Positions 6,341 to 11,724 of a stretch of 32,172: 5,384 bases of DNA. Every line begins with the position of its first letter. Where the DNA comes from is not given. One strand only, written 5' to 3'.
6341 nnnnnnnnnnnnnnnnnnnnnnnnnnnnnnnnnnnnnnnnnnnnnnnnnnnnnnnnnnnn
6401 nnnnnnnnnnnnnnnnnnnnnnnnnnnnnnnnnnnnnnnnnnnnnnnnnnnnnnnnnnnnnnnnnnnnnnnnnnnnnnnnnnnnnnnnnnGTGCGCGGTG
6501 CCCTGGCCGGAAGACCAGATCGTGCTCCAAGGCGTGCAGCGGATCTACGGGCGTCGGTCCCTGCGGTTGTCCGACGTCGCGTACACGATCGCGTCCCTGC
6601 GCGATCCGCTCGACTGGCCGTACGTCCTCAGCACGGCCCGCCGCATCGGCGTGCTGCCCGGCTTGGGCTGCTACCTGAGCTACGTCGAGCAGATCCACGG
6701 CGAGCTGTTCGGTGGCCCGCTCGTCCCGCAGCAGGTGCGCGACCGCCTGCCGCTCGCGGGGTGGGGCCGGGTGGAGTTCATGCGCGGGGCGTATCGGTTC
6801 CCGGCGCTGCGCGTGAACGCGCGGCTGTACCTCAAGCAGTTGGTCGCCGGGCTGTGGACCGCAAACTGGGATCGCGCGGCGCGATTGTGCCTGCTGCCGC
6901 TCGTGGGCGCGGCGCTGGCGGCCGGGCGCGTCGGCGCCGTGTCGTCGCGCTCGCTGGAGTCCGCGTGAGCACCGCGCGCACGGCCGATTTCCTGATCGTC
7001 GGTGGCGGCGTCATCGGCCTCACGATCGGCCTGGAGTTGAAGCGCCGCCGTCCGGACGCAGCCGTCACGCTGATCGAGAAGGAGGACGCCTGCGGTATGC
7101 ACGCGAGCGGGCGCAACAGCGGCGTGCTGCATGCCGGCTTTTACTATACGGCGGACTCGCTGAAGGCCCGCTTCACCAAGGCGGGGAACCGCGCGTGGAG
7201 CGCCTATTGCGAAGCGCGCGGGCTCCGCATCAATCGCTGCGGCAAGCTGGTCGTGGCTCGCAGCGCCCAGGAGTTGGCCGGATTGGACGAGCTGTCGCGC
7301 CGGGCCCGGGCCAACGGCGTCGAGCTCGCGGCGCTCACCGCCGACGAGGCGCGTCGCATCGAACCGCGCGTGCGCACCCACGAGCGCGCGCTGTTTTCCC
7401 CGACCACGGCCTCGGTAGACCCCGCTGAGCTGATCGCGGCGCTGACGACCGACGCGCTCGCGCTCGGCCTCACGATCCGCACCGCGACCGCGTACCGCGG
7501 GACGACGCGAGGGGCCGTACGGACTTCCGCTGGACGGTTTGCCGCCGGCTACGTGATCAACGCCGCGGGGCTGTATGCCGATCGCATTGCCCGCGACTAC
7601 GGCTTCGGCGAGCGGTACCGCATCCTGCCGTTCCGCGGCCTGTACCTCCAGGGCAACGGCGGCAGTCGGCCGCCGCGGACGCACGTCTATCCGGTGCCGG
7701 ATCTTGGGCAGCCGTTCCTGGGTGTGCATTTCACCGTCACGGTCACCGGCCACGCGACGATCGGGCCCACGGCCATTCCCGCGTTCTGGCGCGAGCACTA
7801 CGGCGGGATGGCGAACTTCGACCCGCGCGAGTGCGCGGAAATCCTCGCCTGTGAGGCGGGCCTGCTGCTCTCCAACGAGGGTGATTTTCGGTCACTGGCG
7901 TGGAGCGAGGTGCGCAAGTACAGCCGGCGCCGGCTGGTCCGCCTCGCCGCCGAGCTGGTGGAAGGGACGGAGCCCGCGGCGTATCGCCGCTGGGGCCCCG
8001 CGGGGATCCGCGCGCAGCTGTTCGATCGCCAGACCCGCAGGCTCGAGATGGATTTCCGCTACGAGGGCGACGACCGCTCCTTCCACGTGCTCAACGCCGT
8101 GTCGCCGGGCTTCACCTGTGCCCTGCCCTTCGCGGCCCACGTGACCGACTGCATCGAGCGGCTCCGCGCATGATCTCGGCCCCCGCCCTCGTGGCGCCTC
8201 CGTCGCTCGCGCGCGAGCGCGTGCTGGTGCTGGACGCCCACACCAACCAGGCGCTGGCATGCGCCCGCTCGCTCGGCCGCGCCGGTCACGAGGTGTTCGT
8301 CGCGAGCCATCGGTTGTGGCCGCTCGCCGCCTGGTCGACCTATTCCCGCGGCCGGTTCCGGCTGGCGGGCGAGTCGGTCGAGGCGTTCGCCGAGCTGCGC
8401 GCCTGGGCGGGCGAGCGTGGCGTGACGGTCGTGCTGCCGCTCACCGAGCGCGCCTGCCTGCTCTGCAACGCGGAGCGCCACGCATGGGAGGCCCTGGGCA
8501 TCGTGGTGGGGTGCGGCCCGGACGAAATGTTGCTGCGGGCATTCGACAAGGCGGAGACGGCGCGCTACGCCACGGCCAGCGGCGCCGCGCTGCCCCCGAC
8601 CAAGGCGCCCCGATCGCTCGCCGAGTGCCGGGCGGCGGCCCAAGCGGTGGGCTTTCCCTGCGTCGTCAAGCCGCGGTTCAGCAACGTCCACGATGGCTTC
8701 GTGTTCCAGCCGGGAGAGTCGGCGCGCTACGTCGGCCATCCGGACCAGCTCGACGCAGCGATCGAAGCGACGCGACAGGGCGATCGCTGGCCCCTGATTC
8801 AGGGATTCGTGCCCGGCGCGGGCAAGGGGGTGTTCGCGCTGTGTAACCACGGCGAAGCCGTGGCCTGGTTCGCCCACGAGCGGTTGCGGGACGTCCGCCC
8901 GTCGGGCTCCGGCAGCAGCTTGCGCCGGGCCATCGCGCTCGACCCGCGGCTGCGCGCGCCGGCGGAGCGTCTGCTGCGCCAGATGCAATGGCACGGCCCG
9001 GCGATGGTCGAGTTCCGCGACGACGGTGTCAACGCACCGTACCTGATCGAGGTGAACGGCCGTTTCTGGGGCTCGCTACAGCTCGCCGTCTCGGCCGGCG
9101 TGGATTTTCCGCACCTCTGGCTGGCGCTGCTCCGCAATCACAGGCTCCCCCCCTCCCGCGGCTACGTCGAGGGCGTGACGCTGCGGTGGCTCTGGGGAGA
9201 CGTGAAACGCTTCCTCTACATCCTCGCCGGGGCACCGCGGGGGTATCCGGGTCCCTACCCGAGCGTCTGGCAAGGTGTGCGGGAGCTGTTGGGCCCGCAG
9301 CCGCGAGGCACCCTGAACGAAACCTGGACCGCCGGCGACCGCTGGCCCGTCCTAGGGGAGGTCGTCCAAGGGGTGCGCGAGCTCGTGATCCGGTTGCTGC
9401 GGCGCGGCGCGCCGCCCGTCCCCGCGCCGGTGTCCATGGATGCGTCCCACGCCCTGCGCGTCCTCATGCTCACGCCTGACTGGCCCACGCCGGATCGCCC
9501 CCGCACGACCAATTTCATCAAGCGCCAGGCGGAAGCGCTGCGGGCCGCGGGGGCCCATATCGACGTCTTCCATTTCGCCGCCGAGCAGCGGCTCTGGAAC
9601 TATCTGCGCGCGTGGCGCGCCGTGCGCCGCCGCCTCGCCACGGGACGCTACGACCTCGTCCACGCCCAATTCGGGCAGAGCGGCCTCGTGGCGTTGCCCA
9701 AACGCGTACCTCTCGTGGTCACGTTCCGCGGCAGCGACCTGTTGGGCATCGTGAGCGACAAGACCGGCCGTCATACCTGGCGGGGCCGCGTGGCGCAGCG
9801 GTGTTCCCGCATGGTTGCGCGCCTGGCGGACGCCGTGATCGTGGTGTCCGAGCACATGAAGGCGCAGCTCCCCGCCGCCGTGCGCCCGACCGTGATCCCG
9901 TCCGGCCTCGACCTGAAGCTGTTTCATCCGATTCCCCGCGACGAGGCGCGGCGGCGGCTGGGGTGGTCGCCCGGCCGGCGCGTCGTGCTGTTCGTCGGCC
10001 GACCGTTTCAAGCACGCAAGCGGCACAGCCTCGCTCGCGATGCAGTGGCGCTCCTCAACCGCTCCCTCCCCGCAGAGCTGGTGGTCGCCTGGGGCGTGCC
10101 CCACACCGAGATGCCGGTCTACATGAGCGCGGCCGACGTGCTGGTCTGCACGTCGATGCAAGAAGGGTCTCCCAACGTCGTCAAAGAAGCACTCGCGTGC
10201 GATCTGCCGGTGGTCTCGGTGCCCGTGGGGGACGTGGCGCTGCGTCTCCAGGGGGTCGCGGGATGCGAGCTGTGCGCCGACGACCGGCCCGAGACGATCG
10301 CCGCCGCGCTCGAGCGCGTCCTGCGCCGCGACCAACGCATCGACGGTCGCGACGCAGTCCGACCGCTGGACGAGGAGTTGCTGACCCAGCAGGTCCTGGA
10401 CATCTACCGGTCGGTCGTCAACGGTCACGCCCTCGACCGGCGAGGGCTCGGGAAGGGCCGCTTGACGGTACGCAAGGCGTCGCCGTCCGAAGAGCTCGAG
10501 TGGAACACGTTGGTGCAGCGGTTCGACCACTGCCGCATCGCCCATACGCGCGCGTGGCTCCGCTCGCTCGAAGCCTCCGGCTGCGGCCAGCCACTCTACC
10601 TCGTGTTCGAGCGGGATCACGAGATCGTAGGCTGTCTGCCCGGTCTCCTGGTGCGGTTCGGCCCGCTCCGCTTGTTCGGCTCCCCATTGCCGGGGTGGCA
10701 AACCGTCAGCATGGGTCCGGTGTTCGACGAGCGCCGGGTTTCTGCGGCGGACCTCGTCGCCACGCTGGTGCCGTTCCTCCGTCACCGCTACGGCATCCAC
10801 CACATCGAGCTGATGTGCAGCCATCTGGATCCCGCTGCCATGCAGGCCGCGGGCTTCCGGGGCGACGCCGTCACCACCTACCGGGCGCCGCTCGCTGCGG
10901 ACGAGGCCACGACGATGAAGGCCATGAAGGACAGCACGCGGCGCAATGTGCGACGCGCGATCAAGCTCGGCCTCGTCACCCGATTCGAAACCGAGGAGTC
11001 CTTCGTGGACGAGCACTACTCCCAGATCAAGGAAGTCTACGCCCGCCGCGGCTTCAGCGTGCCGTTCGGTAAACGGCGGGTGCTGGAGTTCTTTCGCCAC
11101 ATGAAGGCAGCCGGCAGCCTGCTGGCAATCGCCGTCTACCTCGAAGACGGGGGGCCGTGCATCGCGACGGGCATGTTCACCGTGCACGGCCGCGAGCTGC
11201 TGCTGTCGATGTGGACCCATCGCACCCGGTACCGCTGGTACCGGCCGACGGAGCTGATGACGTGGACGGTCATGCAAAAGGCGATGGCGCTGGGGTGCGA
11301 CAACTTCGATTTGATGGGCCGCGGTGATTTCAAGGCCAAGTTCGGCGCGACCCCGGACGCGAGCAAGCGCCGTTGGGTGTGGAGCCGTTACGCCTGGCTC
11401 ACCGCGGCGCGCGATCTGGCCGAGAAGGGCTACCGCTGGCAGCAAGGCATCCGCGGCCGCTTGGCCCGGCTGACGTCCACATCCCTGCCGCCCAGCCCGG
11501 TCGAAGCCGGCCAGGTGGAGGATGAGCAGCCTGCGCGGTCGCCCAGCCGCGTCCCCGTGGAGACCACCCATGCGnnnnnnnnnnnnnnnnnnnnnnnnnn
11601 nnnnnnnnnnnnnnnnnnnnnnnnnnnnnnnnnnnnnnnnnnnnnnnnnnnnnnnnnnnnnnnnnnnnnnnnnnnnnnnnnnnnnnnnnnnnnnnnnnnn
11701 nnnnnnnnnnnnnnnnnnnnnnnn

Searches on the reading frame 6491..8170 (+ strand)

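Call 10: search_protein_families(library=pfam, proteins=[window:6491-8170:+], max_evalue=0.001)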
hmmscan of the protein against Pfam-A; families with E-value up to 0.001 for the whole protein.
window:6491-8170:+ (560 aa): 3 families
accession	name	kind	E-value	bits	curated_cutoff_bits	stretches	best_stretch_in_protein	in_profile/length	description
PF01266.30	DAO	-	3.2e-52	178.7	27.9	1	166-553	1-352/353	FAD dependent oxidoreductase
PF13450.12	NAD_binding_8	-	1.4e-05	25.7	21.9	1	169-210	1-40/68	NAD(P)-binding Rossmann-like domain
PF06039.21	Mqo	-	0.00069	18.7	27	1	164-217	2-57/489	Malate:quinone oxidoreductase (Mqo)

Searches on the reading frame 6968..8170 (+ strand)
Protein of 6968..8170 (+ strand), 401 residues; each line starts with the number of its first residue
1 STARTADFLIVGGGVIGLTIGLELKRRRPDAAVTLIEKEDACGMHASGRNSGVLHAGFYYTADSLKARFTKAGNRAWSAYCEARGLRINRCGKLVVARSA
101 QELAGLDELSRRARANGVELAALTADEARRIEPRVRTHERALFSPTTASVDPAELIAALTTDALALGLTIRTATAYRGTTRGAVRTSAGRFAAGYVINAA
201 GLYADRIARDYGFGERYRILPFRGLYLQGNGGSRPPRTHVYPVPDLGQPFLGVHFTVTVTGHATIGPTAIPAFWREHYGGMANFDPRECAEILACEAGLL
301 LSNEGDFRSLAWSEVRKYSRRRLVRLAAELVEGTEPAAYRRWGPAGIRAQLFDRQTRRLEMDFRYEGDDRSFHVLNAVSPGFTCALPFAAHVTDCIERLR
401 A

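Call 69: search_protein_families(library=ncbifam, proteins=[window:6968-8170:+], max_evalue=0.00001)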
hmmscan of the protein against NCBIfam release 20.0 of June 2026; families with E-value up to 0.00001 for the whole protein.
window:6968-8170:+ (401 aa): 11 families
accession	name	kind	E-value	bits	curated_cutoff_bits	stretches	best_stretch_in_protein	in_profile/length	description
NF008726.1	PRK11728.1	equivalog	4.2e-88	295.8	299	1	7-393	2-388/389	L-2-hydroxyglutarate oxidase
NF033460.1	glycerol3P_ox_II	equivalog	2.8e-28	99.1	460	1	6-270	2-272/361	type 2 glycerol-3-phosphate oxidase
TIGR02352.1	thiamin_ThiO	equivalog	9.4e-24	84.1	250.8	1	9-217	2-220/351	glycine oxidase ThiO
TIGR03364.1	HpnW_proposed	hypoth_equivalog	7.2e-20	71.4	285.1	1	7-202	2-195/365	TIGR03364 family FAD-dependent oxidoreductase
TIGR03329.1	Phn_aa_oxid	hypoth_equivalog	2.9e-15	56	632.8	1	3-199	22-232/460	putative aminophosphonate oxidoreductase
TIGR03377.1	glycerol3P_GlpA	equivalog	1e-13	50.7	552.8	1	8-224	2-222/530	anaerobic glycerol-3-phosphate dehydrogenase subunit GlpA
TIGR03197.1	MnmC_Cterm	equivalog_domain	1.6e-13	50.6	174.2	1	8-207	2-206/400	FAD-dependent 5-carboxymethylaminomethyl-2-thiouridine(34) oxidoreductase MnmC1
NF002480.1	PRK01747.1-1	equivalog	3.6e-13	48.8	540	1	4-175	247-417/645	bifunctional tRNA (5-methylaminomethyl-2-thiouridine)(34)-methyltransferase MnmC2/FAD-dependent 5-carboxymethylaminomethyl-2-thiouridine(34)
NF008313.0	PRK11101.1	equivalog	2e-12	46.5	425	1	4-209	7-218/548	anaerobic glycerol-3-phosphate dehydrogenase subunit A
NF050086.1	pipecolate_AmaA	exception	9.4e-09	34.4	600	1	4-205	24-238/425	L-pipecolate oxidase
NF001933.0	PRK00711.1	subfamily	1.8e-08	33.8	383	0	90-224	134-275/429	D-amino acid dehydrogenase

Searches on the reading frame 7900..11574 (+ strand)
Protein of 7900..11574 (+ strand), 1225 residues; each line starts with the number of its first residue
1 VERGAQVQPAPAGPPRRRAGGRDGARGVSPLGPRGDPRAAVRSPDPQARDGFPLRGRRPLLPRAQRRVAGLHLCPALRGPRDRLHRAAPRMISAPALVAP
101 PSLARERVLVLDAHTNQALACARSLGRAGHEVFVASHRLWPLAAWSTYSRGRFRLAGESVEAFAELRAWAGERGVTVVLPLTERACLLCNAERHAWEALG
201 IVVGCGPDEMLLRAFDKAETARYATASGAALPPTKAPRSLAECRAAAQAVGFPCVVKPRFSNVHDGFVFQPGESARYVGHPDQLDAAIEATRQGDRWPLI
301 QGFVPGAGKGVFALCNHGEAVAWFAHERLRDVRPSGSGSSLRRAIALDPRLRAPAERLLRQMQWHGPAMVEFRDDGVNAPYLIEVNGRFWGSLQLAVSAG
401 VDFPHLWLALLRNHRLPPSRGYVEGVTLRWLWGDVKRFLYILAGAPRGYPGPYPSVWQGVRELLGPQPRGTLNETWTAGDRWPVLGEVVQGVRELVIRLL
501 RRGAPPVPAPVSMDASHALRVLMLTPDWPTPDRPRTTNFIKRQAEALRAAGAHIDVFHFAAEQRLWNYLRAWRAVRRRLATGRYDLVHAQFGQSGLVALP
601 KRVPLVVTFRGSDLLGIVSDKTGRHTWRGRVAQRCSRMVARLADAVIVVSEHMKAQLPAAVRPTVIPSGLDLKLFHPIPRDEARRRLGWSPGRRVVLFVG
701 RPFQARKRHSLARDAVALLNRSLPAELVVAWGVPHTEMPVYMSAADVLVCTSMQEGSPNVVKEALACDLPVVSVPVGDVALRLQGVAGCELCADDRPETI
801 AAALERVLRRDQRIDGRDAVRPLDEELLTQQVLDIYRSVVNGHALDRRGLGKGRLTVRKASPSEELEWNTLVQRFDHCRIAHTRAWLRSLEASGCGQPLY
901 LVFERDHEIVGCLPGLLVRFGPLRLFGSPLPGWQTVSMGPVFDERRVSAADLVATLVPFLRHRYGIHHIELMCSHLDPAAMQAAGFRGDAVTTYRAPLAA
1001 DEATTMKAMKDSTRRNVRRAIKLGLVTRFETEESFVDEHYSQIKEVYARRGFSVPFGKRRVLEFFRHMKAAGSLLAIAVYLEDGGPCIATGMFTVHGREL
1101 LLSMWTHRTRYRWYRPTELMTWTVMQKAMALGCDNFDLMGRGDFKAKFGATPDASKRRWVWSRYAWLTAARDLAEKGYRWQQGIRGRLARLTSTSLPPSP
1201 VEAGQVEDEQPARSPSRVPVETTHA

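Call 10: search_protein_families(library=pfam, proteins=[window:7900-11574:+], max_evalue=0.001)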
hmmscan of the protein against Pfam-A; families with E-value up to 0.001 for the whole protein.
window:7900-11574:+ (1225 aa): 7 families
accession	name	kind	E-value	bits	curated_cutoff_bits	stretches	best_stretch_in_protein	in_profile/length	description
PF13439.12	Glyco_transf_4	-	4.3e-16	59.8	28.5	1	521-673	22-169/170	Glycosyltransferase Family 4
PF13579.12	Glyco_trans_4_4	-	6.6e-15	56.2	29.7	1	520-663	20-148/158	Glycosyl transferase 4-like domain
PF13692.12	Glyco_trans_1_4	-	4.3e-13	50.2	27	1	728-809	61-141/142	Glycosyl transferases group 1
PF13480.13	Acetyltransf_6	-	1e-11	45.6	22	1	1012-1144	6-139/143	Acetyltransferase (GNAT) domain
PF00534.26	Glycos_transf_1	-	1.2e-10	41.7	26.4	1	720-809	68-157/172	Glycosyl transferases group 1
PF15632.11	ATPgrasp_Ter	-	1.1e-09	38.5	29.1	1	305-414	12-111/131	ATP-grasp in the biosynthetic pathway with Ter operon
PF02388.22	FemAB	-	1.3e-05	24.6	24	0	1001-1053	162-213/406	FemAB family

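Call 69: search_protein_families(library=ncbifam, proteins=[window:7900-11574:+], max_evalue=0.00001)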
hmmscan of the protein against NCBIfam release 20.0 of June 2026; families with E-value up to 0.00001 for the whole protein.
window:7900-11574:+ (1225 aa): 13 families
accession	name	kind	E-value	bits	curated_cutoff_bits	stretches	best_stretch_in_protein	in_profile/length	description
NF047684.1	TeichurnBiosyTuaC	equivalog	5.6e-18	65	550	1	584-810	109-354/391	teichuronic acid biosynthesis protein TuaC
TIGR03019.1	pepcterm_femAB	equivalog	9.4e-18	64.3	260.35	1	867-1153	2-279/330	FemAB family XrtA/PEP-CTERM system-associated protein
NF053787.1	GlcN_PG_synth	equivalog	2.5e-17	62.8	480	1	606-827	109-343/361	N-acetylglucosaminyl phosphatidylglycerol synthase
TIGR04047.1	MSMEG_0565_glyc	hypoth_equivalog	3.3e-16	59.4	259.85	1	724-823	256-354/373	MSMEG_0565 family glycosyltransferase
TIGR03449.1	mycothiol_MshA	equivalog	3.2e-14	52.7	462.5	1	579-729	98-256/406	D-inositol-3-phosphate glycosyltransferase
TIGR03088.1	stp2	hypoth_equivalog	1.5e-11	44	409.05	1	733-839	261-369/374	TIGR03088 family PEP-CTERM/XrtA system glycosyltransferase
NF009404.0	PRK12767.1-3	equivalog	3.9e-09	35.9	316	1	174-413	69-308/344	carbamoyl phosphate synthase-like protein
NF038229.1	Glyco4_Geo_Pelo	equivalog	4.3e-09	35.8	400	0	733-776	226-269/338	GPMC system family 4 glycosyltransferase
NF009402.0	PRK12767.1-1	equivalog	5.5e-09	35.3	218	1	172-406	71-293/329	carbamoyl phosphate synthase-like protein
TIGR02149.1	glgA_Coryne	subfamily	1.2e-08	34.5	302.4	0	715-808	254-353/391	glycogen synthase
NF009405.0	PRK12767.1-4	equivalog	7.6e-08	31.7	390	1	166-418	62-295/320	carbamoyl phosphate synthase-like protein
NF005315.0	PRK06849.1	equivalog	1.2e-07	31.1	406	1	106-394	5-281/389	hypothetical protein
NF041876.1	EPS_EpsE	equivalog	2.4e-06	27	400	0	737-812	288-363/389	exopolysaccharide biosynthesis GT4 family glycosyltransferase EpsE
